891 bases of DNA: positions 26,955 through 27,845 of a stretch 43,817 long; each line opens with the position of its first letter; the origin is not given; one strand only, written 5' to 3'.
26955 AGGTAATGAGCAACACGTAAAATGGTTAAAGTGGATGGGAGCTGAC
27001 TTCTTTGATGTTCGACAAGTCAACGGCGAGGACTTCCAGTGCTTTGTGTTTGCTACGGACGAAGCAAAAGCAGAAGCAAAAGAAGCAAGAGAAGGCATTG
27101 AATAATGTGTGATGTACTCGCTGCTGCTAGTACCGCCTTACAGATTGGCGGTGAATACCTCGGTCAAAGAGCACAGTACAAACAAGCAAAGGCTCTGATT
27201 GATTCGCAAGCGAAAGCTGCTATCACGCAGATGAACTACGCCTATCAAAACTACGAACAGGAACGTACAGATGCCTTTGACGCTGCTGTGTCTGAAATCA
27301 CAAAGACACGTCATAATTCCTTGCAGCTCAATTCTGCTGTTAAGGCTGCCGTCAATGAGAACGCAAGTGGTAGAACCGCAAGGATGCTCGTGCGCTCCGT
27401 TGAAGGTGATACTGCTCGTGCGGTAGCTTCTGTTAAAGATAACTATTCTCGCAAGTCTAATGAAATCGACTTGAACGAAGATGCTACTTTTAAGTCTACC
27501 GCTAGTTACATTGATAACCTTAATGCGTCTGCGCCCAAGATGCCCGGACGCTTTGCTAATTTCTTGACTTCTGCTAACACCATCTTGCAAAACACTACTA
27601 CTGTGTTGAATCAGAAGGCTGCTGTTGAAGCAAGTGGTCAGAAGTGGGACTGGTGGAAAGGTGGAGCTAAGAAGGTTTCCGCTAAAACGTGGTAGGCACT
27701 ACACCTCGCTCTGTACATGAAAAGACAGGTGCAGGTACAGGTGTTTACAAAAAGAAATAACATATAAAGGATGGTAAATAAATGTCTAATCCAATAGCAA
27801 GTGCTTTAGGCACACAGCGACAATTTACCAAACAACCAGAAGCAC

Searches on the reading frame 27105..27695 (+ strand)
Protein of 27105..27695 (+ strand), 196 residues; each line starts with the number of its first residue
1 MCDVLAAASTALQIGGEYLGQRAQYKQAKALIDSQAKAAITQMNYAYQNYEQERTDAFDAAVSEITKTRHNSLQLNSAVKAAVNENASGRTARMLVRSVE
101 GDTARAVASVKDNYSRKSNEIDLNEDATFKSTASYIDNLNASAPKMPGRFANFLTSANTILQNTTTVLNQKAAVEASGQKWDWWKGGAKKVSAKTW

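Call 33: search_protein_families(library=pfam, proteins=[window:27105-27695:+], max_evalue=0.01)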
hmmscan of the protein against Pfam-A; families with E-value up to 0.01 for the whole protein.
window:27105-27695:+ (196 aa): 1 family
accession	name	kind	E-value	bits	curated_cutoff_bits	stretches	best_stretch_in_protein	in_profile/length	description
PF24072.1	T7_gp14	-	4.9e-23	82.4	27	1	1-184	1-168/187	T7 virus internal virion protein gp14 family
